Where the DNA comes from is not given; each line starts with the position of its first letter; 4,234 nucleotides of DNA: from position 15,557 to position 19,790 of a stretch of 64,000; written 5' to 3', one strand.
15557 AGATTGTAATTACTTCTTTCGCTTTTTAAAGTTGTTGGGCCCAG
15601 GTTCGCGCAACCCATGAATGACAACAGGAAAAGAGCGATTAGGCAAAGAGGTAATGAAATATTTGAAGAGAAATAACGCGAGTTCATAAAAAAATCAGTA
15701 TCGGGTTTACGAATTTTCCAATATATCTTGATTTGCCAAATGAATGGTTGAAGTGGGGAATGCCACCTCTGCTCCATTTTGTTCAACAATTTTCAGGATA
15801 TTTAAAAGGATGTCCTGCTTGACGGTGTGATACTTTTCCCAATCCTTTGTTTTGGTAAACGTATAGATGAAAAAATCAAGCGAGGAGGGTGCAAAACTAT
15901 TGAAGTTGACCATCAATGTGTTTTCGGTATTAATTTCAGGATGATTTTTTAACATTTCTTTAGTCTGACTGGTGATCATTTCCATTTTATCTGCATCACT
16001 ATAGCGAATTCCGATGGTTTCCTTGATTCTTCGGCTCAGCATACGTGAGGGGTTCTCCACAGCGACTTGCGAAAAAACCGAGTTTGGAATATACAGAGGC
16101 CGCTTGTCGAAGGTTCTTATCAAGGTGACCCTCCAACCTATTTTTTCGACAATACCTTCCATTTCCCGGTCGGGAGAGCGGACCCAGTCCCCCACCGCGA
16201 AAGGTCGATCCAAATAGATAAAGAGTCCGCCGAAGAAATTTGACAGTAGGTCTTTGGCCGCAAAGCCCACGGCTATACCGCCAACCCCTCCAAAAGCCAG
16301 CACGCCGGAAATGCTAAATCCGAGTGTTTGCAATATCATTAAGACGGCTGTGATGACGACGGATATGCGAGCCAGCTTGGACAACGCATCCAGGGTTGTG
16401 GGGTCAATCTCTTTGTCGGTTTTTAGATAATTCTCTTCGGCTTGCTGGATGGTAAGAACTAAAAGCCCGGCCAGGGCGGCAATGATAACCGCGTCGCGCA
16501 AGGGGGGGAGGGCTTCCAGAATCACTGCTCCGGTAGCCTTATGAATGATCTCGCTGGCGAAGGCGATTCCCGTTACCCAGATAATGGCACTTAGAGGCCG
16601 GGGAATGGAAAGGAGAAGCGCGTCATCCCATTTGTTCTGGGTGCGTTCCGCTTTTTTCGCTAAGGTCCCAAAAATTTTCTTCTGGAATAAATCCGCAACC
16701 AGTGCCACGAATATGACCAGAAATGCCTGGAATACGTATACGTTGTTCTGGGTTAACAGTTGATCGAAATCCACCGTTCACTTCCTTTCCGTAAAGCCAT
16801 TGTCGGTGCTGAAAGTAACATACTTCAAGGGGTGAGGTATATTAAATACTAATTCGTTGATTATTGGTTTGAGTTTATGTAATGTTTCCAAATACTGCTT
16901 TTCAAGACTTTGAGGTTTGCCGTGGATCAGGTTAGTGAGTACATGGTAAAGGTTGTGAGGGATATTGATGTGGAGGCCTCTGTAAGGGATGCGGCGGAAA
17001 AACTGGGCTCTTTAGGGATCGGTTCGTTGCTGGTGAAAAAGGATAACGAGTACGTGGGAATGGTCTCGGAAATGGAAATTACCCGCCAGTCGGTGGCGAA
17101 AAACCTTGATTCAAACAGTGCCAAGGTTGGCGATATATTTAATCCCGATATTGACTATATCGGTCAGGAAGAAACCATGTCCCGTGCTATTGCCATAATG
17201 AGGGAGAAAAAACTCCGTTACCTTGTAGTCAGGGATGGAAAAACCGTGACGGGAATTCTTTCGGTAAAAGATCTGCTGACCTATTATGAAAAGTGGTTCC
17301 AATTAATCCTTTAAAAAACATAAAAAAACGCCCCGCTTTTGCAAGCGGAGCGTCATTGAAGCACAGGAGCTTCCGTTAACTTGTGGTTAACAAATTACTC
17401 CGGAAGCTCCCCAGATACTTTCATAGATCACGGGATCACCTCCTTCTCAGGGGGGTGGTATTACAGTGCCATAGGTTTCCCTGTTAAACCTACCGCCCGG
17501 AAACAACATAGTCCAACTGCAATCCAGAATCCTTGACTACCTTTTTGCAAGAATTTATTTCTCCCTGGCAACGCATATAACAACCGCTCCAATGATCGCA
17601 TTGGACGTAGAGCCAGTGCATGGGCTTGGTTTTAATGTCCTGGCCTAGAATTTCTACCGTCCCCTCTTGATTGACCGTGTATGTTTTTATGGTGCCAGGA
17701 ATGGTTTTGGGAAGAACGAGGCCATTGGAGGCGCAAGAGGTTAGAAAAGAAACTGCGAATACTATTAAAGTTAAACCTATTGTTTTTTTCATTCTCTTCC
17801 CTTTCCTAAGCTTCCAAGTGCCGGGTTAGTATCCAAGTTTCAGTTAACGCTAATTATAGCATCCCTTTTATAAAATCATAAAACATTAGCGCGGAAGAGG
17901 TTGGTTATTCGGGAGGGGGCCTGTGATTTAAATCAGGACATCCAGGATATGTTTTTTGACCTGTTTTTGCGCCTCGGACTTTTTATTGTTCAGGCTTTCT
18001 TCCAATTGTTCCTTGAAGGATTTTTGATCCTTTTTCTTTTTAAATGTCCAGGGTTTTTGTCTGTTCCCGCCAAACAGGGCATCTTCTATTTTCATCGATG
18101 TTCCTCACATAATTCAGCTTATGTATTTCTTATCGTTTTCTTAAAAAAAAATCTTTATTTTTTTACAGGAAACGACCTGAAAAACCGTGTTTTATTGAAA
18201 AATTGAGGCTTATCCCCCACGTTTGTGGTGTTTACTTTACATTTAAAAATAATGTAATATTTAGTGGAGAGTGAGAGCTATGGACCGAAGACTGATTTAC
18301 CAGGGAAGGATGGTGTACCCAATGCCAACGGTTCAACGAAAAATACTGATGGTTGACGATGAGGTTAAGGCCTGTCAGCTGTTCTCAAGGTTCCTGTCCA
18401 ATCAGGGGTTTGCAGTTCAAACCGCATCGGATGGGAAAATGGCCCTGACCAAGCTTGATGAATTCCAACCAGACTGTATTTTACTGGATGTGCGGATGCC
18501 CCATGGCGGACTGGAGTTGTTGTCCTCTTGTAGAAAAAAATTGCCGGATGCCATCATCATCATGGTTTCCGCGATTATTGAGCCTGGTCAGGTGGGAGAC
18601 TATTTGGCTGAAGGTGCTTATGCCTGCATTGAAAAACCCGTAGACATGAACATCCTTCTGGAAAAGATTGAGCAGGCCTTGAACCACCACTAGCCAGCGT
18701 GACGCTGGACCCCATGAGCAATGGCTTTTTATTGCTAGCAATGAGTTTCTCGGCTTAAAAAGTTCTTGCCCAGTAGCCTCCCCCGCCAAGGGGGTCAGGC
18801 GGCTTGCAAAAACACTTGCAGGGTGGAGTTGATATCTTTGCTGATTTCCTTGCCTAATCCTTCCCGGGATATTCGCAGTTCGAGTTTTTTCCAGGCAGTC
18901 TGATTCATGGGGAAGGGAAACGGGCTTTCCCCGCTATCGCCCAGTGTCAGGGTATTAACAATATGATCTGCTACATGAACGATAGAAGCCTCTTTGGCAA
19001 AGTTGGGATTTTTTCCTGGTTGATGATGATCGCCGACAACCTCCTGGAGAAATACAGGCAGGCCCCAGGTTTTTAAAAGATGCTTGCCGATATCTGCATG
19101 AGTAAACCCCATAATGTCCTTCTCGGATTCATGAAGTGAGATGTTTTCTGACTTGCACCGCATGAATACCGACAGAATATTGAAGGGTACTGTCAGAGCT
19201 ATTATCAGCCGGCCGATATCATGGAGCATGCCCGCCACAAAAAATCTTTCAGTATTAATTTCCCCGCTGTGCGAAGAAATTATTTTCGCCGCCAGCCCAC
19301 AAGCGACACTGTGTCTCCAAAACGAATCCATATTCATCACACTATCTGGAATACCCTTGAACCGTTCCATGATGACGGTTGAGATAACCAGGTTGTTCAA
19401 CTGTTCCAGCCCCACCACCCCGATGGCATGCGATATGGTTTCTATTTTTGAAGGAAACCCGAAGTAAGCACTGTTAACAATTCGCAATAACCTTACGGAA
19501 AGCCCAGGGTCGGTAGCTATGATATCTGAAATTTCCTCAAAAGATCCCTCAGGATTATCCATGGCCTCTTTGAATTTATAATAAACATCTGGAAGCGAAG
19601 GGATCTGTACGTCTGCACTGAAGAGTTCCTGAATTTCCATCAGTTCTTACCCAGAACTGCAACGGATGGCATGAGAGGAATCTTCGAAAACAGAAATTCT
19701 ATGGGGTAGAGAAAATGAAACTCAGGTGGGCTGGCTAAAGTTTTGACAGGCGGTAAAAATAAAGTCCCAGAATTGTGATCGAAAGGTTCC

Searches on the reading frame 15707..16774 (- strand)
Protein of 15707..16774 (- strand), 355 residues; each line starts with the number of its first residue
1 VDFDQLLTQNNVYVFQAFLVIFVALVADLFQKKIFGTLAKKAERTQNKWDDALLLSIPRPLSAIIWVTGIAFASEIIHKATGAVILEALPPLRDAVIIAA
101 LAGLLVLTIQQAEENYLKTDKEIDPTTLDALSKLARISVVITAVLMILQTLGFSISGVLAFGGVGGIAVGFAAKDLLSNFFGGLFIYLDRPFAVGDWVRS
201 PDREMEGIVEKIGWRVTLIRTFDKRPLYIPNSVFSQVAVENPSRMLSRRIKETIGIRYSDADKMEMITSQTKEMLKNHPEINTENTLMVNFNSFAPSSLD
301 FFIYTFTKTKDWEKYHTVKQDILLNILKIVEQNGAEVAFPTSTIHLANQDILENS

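Call 73: search_protein_families(library=pfam, proteins=[window:15707-16774:-], max_evalue=0.00001)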
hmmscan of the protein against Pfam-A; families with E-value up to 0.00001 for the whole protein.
window:15707-16774:- (355 aa): 4 families
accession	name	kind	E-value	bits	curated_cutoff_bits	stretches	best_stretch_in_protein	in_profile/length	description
PF00924.24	MS_channel_2nd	-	7.3e-22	77.7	20.2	1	175-244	1-68/68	Mechanosensitive ion channel, beta-domain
PF21082.3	MS_channel_3rd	-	2.5e-17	63.5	21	1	253-336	4-87/88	Mechanosensitive ion channel MscS, C-terminal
PF24956.1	Msl2-3_C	-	5.2e-09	36.6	29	1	249-330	2-86/87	Mechanosensitive ion channel protein 2/3 C-terminal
PF21088.3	MS_channel_1st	-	3.2e-08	33.8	23.1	1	133-174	1-42/42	Mechanosensitive ion channel, transmembrane helices 2/3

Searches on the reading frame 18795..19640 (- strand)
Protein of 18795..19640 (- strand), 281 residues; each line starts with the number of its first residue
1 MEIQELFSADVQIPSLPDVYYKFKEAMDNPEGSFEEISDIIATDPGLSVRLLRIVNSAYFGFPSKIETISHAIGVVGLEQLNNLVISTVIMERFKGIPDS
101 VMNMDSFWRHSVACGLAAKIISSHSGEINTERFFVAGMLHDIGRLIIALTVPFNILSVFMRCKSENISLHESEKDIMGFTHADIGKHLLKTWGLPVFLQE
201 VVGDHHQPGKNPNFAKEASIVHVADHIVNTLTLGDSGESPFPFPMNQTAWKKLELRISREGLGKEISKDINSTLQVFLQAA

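Call 73: search_protein_families(library=pfam, proteins=[window:18795-19640:-], max_evalue=0.00001)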
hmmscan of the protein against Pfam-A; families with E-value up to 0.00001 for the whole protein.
window:18795-19640:- (281 aa): 2 families
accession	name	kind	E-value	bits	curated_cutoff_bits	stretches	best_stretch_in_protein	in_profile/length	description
PF08668.18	HDOD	-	7.1e-63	212.1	22.9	1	13-208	1-196/196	HDOD domain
PF01966.28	HD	-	3.8e-07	30.8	22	1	108-228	2-114/116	HD domain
